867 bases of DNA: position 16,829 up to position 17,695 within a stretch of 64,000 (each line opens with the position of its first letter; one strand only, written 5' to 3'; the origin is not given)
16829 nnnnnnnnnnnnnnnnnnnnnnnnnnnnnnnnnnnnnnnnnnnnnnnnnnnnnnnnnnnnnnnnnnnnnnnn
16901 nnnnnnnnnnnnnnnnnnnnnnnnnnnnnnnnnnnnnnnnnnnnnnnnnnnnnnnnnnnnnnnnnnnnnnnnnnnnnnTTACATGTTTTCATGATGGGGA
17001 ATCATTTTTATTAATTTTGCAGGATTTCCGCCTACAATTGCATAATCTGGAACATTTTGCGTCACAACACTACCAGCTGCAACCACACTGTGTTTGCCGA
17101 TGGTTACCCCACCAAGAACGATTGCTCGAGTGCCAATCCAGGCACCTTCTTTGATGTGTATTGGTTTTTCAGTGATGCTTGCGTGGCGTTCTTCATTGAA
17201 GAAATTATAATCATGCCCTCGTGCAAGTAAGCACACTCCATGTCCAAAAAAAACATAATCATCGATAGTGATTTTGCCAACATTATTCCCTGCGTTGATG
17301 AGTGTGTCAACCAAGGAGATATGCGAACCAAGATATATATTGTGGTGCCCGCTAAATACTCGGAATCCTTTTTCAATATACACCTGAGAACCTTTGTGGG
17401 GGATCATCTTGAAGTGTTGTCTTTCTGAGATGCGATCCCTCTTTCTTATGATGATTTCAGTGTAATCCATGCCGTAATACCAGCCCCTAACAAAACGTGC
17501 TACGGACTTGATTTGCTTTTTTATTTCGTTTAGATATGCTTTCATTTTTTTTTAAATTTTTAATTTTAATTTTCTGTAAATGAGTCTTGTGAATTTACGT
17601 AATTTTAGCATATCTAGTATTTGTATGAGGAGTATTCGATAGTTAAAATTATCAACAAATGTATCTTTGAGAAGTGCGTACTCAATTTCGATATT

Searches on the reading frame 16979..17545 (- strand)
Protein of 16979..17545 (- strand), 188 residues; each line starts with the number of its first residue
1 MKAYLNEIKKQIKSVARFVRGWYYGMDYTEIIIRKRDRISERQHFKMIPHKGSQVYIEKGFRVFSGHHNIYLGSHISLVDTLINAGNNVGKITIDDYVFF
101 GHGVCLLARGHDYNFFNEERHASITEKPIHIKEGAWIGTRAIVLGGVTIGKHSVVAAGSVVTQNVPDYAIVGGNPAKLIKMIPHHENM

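Call 7: search_protein_families(library=pfam, proteins=[window:16979-17545:-], max_evalue=0.001)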
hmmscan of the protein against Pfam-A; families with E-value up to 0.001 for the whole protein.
window:16979-17545:- (188 aa): 2 families
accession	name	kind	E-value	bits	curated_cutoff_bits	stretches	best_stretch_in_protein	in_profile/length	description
PF00132.30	Hexapep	-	9.6e-11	41.3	27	1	129-162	2-35/36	Bacterial transferase hexapeptide (six repeats)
PF14602.12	Hexapep_2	-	2.8e-06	27.4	27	1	128-163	1-34/34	Hexapeptide repeat of succinyl-transferase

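Call 30: search_protein_families(library=ncbifam, proteins=[window:16979-17545:-], max_evalue=0.001)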
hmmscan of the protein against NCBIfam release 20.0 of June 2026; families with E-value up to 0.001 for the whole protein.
window:16979-17545:- (188 aa): 37 families (the best 25 are shown)
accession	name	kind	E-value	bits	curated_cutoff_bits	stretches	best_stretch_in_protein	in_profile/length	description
NF007499.0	PRK10092.1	equivalog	5.7e-23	81.6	314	1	42-181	46-182/183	maltose O-acetyltransferase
NF007797.0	PRK10502.1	subfamily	4.4e-18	65.6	192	1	87-180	88-177/183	WcaF family extracellular polysaccharide biosynthesis acetyltransferase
TIGR03308.1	phn_thr-fam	hypoth_equivalog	2.4e-16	60.2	201.65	1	121-180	101-160/204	phosphonate metabolim protein, transferase hexapeptide repeat family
TIGR03532.1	DapD_Ac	equivalog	1.4e-15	57.6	231.75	1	126-184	158-216/231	2,3,4,5-tetrahydropyridine-2,6-dicarboxylate N-acetyltransferase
NF007240.0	PRK09677.1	equivalog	2.4e-15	56.5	243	1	121-186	123-188/192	putative lipopolysaccharide biosynthesis O-acetyl transferase WbbJ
NF007076.0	PRK09527.1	equivalog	5.1e-15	55.4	347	1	46-184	53-187/203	galactoside O-acetyltransferase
TIGR03570.1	NeuD_NnaD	subfamily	5.5e-14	52.2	160.8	1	129-177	154-202/202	NeuD/PglB/VioB family sugar acetyltransferase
NF000311.1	Vat_ABCDEFH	equivalog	1.2e-13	51.1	300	1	129-181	111-163/201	Vat family streptogramin A O-acetyltransferase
NF000490.1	chloram_CatB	equivalog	1.3e-12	47.5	350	1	117-181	99-163/210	type B chloramphenicol O-acetyltransferase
NF058585.1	HptprglPActTf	PfamEq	1.6e-12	47.4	300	1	91-181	77-159/172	heptaprenylglyceryl phosphate O-acetyltransferase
NF033468.1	stregram_VatI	exception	2.3e-12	47.2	415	1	131-180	115-164/208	streptogramin A O-acetyltransferase Vat(I)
NF000147.1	stregram_VatF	exception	2.5e-12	46.7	400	1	128-180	120-172/221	streptogramin A O-acetyltransferase Vat(F)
NF041874.1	EPS_EpsC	equivalog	3.1e-12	46.5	150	1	92-180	88-165/168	serine O-acetyltransferase EpsC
TIGR04008.1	WcaF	equivalog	6.5e-12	45.7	326.3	1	88-180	88-176/180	colanic acid biosynthesis acetyltransferase WcaF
NF000097.1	stregram_VatC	exception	1.6e-11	44.6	425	1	130-182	120-172/212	streptogramin A O-acetyltransferase Vat(C)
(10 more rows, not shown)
